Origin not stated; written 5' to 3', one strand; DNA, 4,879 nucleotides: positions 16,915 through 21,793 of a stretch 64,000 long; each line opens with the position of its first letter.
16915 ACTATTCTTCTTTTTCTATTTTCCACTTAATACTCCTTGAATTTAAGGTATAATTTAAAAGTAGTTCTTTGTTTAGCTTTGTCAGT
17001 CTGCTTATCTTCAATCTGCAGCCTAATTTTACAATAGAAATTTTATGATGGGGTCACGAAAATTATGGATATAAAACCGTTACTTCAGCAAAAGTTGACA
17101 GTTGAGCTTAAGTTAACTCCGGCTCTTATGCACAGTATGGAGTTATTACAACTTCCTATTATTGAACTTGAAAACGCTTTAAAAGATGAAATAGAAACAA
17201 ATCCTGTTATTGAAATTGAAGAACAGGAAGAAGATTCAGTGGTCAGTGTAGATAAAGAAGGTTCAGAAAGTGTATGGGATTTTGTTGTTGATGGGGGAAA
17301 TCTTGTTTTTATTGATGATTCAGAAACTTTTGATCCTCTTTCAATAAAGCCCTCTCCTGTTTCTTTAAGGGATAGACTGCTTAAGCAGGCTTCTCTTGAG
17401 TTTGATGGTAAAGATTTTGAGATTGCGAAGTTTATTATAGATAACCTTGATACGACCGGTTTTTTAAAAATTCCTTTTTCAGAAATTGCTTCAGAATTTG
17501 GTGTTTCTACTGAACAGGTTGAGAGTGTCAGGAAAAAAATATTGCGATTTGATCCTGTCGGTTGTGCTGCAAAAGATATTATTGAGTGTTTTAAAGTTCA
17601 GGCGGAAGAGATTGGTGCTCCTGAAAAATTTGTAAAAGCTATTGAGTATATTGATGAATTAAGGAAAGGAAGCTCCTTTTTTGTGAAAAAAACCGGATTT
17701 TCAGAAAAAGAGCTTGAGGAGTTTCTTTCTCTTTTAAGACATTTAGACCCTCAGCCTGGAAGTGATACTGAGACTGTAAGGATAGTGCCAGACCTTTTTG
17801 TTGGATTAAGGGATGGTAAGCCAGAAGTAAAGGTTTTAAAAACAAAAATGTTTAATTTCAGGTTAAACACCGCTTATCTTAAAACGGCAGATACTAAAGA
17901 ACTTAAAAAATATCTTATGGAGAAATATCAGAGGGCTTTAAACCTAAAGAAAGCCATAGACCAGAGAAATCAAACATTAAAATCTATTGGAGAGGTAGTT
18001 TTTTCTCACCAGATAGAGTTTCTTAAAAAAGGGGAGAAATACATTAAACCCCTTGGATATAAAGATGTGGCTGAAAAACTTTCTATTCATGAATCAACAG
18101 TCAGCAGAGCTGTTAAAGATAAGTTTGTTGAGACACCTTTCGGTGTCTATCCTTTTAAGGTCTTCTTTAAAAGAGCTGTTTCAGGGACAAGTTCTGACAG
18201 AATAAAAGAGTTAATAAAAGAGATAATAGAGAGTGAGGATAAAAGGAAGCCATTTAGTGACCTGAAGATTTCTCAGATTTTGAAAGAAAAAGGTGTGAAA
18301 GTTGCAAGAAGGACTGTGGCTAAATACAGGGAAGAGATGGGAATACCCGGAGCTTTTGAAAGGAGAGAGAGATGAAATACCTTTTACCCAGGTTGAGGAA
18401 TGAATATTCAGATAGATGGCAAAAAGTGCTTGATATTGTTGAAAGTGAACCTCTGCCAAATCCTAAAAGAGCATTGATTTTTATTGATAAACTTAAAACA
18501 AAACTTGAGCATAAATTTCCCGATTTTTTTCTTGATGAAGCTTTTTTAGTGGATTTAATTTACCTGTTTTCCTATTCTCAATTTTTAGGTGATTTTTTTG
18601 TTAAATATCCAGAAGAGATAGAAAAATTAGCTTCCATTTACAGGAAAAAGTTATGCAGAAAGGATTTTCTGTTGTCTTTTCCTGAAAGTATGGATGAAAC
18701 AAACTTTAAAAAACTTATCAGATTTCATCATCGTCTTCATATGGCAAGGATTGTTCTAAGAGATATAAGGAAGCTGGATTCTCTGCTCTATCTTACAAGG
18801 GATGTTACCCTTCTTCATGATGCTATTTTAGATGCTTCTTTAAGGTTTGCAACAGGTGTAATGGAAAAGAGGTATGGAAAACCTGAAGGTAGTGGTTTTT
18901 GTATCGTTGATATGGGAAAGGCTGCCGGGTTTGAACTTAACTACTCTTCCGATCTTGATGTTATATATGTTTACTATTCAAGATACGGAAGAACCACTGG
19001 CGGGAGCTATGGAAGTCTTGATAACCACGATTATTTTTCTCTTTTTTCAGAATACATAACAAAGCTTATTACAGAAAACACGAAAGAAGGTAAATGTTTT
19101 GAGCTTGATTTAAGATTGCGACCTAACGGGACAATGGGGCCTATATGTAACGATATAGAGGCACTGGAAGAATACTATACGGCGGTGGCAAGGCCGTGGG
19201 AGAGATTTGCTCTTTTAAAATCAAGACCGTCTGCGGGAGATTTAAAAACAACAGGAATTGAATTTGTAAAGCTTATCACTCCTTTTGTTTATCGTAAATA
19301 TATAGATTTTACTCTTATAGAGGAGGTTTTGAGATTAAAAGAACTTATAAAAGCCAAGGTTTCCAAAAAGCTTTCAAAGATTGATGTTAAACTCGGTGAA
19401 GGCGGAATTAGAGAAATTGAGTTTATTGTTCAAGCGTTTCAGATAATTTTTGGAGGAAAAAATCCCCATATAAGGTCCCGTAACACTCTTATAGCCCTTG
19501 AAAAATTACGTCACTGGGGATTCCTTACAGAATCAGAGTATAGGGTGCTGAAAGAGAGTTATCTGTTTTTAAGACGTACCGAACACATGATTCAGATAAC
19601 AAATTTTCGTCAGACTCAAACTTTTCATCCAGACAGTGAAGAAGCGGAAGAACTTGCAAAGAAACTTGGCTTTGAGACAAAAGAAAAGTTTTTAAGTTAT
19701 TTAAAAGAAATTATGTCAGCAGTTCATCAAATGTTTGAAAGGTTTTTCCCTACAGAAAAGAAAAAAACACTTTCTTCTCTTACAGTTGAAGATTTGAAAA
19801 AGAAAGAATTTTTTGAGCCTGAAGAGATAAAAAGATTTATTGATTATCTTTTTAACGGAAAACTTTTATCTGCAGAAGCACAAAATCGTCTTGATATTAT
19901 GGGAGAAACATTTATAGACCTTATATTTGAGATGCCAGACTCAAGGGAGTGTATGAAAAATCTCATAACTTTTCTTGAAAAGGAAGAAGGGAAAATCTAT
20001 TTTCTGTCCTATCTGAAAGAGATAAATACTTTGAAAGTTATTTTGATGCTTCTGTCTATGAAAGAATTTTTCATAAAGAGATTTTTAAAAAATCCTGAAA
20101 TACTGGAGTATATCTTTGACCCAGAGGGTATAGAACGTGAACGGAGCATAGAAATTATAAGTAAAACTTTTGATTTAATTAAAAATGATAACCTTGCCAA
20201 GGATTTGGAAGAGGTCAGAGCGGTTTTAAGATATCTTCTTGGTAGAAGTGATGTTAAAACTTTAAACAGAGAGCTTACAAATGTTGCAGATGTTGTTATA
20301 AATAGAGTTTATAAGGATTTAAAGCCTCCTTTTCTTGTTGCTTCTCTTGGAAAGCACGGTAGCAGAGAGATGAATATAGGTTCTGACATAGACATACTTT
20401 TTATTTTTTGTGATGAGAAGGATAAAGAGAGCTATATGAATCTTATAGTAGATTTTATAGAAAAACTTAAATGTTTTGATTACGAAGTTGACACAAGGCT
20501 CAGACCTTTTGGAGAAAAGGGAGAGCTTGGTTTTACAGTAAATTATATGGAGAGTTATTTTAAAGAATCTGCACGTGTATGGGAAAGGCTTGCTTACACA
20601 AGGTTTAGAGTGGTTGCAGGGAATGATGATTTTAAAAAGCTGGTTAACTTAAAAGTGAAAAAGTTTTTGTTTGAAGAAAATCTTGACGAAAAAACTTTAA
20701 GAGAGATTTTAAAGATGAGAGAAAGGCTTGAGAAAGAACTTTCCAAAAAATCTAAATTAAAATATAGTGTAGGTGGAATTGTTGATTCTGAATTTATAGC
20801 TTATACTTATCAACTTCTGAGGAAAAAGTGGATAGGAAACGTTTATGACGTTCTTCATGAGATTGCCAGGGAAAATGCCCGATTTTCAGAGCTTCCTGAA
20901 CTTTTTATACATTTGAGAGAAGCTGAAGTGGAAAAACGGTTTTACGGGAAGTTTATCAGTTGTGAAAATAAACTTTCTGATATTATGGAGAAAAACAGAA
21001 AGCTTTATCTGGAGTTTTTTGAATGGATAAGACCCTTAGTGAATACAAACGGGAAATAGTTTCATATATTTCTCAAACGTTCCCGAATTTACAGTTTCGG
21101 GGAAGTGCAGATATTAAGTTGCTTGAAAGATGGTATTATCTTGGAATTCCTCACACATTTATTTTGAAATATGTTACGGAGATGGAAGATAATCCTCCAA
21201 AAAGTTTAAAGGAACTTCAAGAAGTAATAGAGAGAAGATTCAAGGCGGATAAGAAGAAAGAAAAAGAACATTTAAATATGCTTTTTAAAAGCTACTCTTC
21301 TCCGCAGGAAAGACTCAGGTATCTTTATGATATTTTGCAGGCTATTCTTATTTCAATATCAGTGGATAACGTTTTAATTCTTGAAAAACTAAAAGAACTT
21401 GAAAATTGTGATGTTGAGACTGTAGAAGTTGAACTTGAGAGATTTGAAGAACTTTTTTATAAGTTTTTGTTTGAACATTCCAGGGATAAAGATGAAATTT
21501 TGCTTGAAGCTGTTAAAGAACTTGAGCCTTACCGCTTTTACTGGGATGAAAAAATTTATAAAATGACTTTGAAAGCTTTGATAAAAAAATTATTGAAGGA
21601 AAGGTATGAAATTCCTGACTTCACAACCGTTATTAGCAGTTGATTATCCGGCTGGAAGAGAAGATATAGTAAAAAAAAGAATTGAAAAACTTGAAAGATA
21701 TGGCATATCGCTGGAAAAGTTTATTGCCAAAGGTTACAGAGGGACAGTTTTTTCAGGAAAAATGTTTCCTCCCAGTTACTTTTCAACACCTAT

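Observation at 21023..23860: Conserved-looking gene string around the Hmd paralog: hypothetical / atypical kinase-like / Hmd-like / Roadblock-LC7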

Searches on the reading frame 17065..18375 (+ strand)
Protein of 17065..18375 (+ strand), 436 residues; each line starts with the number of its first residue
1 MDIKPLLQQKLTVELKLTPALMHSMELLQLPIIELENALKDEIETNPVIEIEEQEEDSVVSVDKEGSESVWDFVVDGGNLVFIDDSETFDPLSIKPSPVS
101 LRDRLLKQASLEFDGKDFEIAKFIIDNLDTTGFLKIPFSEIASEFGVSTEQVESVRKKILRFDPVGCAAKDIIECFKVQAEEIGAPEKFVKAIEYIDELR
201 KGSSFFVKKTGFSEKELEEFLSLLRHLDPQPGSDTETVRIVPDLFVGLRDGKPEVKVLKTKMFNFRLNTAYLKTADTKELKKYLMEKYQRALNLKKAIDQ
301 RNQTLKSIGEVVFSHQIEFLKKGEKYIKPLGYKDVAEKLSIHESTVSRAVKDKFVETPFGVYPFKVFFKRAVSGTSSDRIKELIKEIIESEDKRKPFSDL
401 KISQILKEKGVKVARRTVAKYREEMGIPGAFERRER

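Call 3: search_protein_families(library=pfam, proteins=[window:17065-18375:+], max_evalue=0.1)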
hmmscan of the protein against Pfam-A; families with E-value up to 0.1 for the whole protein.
window:17065-18375:+ (436 aa): 18 families
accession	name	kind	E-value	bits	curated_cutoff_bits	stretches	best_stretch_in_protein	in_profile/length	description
PF04552.19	Sigma54_DBD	-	6.3e-53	179.2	22.8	1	282-434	2-159/160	Sigma-54, DNA binding domain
PF04963.19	Sigma54_CBD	-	2.2e-37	129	22.9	1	97-271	8-185/185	Sigma-54 factor, core binding domain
PF00309.25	Sigma54_AID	-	1e-12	48.1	23.8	1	7-51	2-46/46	Sigma-54 factor, Activator interacting domain (AID)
PF13384.12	HTH_23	-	9.4e-05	22.6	24.6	0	332-351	20-39/50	Homeodomain-like domain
PF04545.22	Sigma70_r4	-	0.00023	21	24.1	0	137-161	22-46/50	Sigma-70, region 4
PF08281.18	Sigma70_r4_2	-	0.0021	18.1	25.7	0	327-349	24-46/54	Sigma-70, region 4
PF13542.12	HTH_Tnp_ISL3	-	0.0039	17.1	27.4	0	333-352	30-49/51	Helix-turn-helix domain of transposase family ISL3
PF13404.12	HTH_AsnC-type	-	0.0049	17.1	27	0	136-153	18-35/42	AsnC-type helix-turn-helix domain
PF00538.25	Linker_histone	-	0.011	16.4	22.4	0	380-412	4-36/74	linker histone H1 and H5 family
PF13276.12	HTH_21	-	0.016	15.9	28.1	1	379-434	5-59/60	HTH-like domain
PF13613.12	HTH_Tnp_4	-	0.016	15.2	27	0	331-351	21-41/53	Helix-turn-helix of DDE superfamily endonuclease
PF01418.23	HTH_6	-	0.018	15.5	28.3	0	317-349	22-54/77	Helix-turn-helix domain, rpiR family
PF13518.12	HTH_28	-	0.021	15.3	25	0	138-158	15-35/52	Helix-turn-helix domain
PF01316.27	Arg_repressor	-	0.026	14.7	27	0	381-427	7-50/70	Arginine repressor, DNA binding domain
PF17029.10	DUF5100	-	0.038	14.3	27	0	264-319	51-104/125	Domain of unknown function (DUF5100)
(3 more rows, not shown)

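Call 4: search_protein_families(library=ncbifam, proteins=[window:17065-18375:+], max_evalue=0.1)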
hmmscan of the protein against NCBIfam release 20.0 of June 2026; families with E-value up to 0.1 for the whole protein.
window:17065-18375:+ (436 aa): 10 families
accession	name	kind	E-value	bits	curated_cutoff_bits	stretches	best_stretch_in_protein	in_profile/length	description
TIGR02395.1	rpoN_sigma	equivalog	1.5e-110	370.2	277.35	1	13-434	3-434/434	RNA polymerase factor sigma-54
NF004595.0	PRK05932.1-2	equivalog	1.7e-91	307.5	513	1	4-434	2-481/484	RNA polymerase factor sigma-54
NF009118.0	PRK12469.1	subfamily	1.3e-82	278.2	396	2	84-435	108-480/483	RNA polymerase factor sigma-54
NF004596.0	PRK05932.1-3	subfamily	7.3e-80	269.4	499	2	93-435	147-506/515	RNA polymerase factor sigma-54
NF004598.0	PRK05932.1-5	equivalog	3e-73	247.3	621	2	85-433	132-501/504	RNA polymerase factor sigma-54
NF004597.0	PRK05932.1-4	equivalog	3.5e-68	230.3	817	2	100-434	119-474/477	RNA polymerase factor sigma-54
NF004602.0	PRK05932.2-4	equivalog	5.6e-63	213.2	506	1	9-434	7-409/416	RNA polymerase factor sigma-54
TIGR02937.1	sigma70-ECF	superfamily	4.1e-05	23.3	42.9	0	325-351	129-155/165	sigma-70 family RNA polymerase sigma factor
NF033516.0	transpos_IS3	equivalog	0.00017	21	160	1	274-434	58-187/369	IS3 family transposase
NF033546.1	transpos_IS21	equivalog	0.031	13.8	160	0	330-421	9-94/294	IS21 family transposase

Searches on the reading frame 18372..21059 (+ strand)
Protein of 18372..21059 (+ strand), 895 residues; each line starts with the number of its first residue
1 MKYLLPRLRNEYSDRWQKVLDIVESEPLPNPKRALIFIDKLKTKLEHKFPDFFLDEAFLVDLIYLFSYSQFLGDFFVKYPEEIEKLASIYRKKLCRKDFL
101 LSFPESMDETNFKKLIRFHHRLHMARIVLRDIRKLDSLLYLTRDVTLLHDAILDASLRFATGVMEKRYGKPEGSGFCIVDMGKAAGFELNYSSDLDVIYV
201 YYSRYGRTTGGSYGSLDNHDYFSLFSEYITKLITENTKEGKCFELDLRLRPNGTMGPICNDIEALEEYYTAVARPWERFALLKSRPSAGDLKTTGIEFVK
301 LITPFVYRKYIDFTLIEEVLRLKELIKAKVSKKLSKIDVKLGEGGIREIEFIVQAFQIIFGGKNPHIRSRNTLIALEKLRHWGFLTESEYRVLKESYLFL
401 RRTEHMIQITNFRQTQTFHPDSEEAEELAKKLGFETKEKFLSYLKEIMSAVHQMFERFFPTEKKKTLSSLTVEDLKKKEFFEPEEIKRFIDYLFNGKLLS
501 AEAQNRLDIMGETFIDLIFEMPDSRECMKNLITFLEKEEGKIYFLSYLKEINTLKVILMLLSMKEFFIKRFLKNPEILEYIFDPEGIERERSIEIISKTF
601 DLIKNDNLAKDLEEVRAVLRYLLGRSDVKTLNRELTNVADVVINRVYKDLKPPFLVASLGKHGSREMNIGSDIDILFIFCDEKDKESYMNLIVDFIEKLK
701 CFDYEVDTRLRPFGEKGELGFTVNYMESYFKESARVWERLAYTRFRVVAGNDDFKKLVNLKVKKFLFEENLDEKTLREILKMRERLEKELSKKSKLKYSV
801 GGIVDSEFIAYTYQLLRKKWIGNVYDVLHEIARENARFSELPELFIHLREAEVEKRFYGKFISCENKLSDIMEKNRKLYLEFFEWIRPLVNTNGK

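Call 3: search_protein_families(library=pfam, proteins=[window:18372-21059:+], max_evalue=0.1)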
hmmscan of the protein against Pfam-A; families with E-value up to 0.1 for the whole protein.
window:18372-21059:+ (895 aa): 4 families
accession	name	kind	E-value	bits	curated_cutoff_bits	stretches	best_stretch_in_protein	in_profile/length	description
PF03710.21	GlnE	-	1.9e-68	231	24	2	61-291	3-243/252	Glutamate-ammonia ligase adenylyltransferase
PF08335.16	GlnD_UR_UTase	-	6.3e-31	107.7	21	1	331-459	20-141/141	GlnD PII-uridylyltransferase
PF03445.19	DUF294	-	0.0016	18.8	21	0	626-705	15-104/138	Putative nucleotidyltransferase DUF294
PF20781.2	TssR_C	-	0.047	14.3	25.7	1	459-495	74-109/141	TssR C-terminal domain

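Call 4: search_protein_families(library=ncbifam, proteins=[window:18372-21059:+], max_evalue=0.1)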
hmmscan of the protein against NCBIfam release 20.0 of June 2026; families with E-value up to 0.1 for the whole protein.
window:18372-21059:+ (895 aa): 7 families
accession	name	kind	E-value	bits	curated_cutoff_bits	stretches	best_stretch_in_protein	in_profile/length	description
NF008292.0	PRK11072.1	equivalog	6.7e-130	434.8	487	1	56-811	27-860/946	bifunctional [glutamate--ammonia ligase]-adenylyl-L-tyrosine phosphorylase/[glutamate--ammonia-ligase] adenylyltransferase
NF010706.0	PRK14108.1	equivalog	7e-100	335.1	724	1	105-818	108-885/986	bifunctional [glutamine synthetase] adenylyltransferase/[glutamine synthetase]-adenylyl-L-tyrosine phosphorylase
NF010707.0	PRK14109.1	equivalog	1.7e-87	294.6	625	2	31-459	57-499/1010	bifunctional [glutamine synthetase] adenylyltransferase/[glutamine synthetase]-adenylyl-L-tyrosine phosphorylase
NF001366.0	PRK00275.1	equivalog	1.4e-06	26.5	1299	2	373-442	234-301/895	[protein-PII] uridylyltransferase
TIGR01693.1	UTase_glnD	equivalog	4.2e-06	25.3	519.4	2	338-468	176-298/850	[protein-PII] uridylyltransferase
NF003467.0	PRK05092.1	equivalog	0.00014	19.8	959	0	640-685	93-142/940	[protein-PII] uridylyltransferase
NF002837.0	PRK03059.1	equivalog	0.0013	16.9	1010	1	617-699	24-107/857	[protein-PII] uridylyltransferase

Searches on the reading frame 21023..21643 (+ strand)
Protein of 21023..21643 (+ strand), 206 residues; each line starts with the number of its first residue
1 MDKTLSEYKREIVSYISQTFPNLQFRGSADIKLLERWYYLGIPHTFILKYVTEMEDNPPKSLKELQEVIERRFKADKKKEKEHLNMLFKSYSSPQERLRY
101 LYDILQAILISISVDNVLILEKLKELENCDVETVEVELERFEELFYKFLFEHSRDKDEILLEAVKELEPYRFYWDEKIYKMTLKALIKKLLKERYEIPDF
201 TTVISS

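Call 3: search_protein_families(library=pfam, proteins=[window:21023-21643:+], max_evalue=0.1)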
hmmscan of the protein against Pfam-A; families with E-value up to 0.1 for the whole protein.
window:21023-21643:+ (206 aa): 2 families
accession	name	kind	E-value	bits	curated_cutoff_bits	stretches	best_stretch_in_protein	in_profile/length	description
PF09524.15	Phg_2220_C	-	0.0015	19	27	0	182-205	19-42/73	Conserved phage C-terminus (Phg_2220_C)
PF21019.4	Spectrin_3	-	0.0054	17.5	24.4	1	60-98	12-50/68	Spectrin-like repeat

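Call 4: search_protein_families(library=ncbifam, proteins=[window:21023-21643:+], max_evalue=0.1)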
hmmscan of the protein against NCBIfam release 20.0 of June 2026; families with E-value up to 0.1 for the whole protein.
window:21023-21643:+ (206 aa): 0 families

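Call 23: find_homologous_proteins(query=window:21023-21643:+)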
Query window:21023-21643:+ (206 aa): 8 proteins with E <= 0.001 among 474 candidates.
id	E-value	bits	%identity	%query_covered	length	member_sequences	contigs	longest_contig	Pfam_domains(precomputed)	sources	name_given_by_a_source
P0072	8.2e-126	435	100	100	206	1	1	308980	-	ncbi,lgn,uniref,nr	ncbi:hypothetical protein [Desulfurobacterium atlanticum]|uniref:Uncharacterized protein n=1 Tax=Des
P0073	1.5e-105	369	83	100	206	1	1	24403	-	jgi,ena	-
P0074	5.4e-77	276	62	100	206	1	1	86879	-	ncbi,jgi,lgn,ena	-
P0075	7.3e-70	253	59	99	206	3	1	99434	-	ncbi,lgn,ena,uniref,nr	ncbi:hypothetical protein [Desulfurobacterium sp.]|uniref:hypothetical protein n=1 Tax=Desulfurobact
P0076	7.9e-69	249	59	99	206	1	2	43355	-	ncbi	ncbi:hypothetical protein [Desulfurobacterium sp.]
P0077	9.4e-64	233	54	99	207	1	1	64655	-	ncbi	ncbi:hypothetical protein [Desulfurobacterium sp.]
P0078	4.5e-63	231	55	99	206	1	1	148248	-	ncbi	ncbi:hypothetical protein [Desulfurobacterium sp.]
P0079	1.5e-62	229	56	99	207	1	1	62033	-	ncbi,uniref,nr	ncbi:hypothetical protein [Desulfurobacterium indicum]|uniref:Uncharacterized protein n=1 Tax=Desulf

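Call 60: predict_structure(alignment_id=A5)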
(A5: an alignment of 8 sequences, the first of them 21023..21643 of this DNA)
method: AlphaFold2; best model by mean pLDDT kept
length: 206 residues; sequences in the alignment: 8
mean_pLDDT: 87.4   pTM: 0.79
mean pLDDT of the five models: 87.4, 83.3, 83.1, 83.0, 80.7
residues with pLDDT >= 90: 87; 70-90: 116; 50-70: 3; < 50: 0
segments of 3 or more residues with pLDDT < 50: none
pLDDT, mean of each block of 10 residues (from residue 1): 83 93 83 88 91 90 91 86 80 83 88 83 83 84 93 92 94 90 95 90 71
secondary structure, 60 per line:
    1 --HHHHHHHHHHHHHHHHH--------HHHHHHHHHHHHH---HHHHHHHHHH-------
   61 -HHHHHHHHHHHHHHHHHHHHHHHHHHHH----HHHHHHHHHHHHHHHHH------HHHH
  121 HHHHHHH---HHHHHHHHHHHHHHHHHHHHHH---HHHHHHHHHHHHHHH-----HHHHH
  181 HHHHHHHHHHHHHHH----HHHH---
elements in order: H3-19 H28-40 H44-53 H62-89 H94-110 H117-127 H131-152 H156-170 H176-195 H200-203

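Call 87: search_protein_families(library=phrogs, proteins=[window:21023-21643:+], max_evalue=0.01)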
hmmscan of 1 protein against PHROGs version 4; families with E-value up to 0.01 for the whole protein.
window:21023-21643:+ (206 aa): 0 families

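Call 89: search_protein_representatives(alignment_id=A5)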
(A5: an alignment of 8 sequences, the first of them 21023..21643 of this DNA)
Query: 8 sequences, 206 profile positions. Proteins with E-value up to 0.001 (for the whole library): 19; up to 1e-10: 15; up to 1e-30: 5. The best 19 are listed.
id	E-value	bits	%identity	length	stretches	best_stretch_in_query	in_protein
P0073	3.9e-101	353.5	-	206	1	1-206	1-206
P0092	4.6e-40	154.1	-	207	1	2-202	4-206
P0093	6.4e-39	150.3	-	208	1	1-203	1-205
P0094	3.1e-32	128.5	-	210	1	3-203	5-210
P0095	3.2e-32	128.4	-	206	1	3-203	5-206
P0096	7.9e-26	107.6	-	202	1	7-202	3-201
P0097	8.1e-19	84.7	-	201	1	4-204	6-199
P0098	2.7e-18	83.0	-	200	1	4-202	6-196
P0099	9.9e-17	77.9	-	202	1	3-201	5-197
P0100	5.9e-14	68.8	-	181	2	130-201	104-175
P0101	4.1e-13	66.1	-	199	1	4-201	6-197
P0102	5.8e-13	65.6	-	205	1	4-202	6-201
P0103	1.1e-12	64.7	-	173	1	3-158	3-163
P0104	1.7e-12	64.0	-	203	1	2-202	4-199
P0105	1.0e-10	58.2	-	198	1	6-202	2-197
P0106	2.0e-09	54.0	-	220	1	1-202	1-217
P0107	1.7e-08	51.0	-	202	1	3-203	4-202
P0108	4.2e-07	46.4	-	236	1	4-200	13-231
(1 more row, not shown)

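Call 90: list_cluster_members(proteins=[P0092, P0094, P0096, P0097, P0099, P0101, P0104, P0106, P0107, P0108])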
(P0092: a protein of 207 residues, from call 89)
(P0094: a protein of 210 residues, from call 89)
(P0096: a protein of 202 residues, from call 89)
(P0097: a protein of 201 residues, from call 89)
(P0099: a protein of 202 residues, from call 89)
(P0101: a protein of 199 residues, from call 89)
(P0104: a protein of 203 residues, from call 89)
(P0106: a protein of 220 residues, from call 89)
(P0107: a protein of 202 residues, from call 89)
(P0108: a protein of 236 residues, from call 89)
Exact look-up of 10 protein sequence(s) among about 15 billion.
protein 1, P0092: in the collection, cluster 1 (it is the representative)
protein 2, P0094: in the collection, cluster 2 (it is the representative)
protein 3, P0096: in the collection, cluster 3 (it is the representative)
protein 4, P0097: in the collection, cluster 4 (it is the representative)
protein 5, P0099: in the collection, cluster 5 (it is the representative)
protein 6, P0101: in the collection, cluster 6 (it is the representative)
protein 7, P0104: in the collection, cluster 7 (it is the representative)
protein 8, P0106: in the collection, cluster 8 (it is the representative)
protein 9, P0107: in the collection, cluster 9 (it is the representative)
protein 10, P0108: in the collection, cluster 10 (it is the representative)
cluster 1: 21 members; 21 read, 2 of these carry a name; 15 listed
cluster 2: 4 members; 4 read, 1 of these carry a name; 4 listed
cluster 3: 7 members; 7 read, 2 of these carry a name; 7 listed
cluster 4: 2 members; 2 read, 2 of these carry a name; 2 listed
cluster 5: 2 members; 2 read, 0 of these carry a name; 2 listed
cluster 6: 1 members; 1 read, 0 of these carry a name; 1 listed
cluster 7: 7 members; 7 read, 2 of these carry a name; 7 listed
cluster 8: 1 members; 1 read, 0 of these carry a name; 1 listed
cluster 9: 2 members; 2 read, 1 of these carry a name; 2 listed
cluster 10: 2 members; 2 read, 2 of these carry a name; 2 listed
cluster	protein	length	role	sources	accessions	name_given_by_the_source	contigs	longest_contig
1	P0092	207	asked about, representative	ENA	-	-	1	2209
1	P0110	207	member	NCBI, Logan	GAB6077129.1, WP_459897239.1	hypothetical protein [Desulfurobacterium crinifex]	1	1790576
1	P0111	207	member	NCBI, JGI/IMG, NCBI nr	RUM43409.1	MAG: hypothetical protein DSY34_00055 [Desulfurobacterium sp.]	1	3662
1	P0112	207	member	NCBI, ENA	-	-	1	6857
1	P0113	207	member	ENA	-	-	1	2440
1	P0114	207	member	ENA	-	-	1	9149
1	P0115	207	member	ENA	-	-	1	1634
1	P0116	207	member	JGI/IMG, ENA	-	-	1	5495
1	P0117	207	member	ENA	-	-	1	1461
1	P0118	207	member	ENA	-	-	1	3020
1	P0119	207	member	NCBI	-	-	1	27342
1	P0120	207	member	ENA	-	-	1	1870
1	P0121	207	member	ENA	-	-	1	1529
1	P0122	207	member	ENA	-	-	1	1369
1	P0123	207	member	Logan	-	-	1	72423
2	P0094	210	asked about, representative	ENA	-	-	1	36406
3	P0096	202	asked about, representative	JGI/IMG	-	-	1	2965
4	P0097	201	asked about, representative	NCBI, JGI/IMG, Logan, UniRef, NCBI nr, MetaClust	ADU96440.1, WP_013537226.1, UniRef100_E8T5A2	hypothetical protein Theam_0468 [Thermovibrio ammonificans HB-1] | hypothetical protein | Uncharacterized protein n=1 Tax=Thermovibrio ammonificans (strain DSM 15698 / JCM 12110 / ...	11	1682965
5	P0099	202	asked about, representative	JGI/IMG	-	-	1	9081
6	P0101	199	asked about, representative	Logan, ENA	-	-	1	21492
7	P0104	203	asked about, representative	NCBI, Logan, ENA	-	-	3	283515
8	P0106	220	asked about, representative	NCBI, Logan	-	-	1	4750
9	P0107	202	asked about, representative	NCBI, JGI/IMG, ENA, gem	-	hypothetical protein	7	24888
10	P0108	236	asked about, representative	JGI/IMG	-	molecular chaperone DnaK (HSP70)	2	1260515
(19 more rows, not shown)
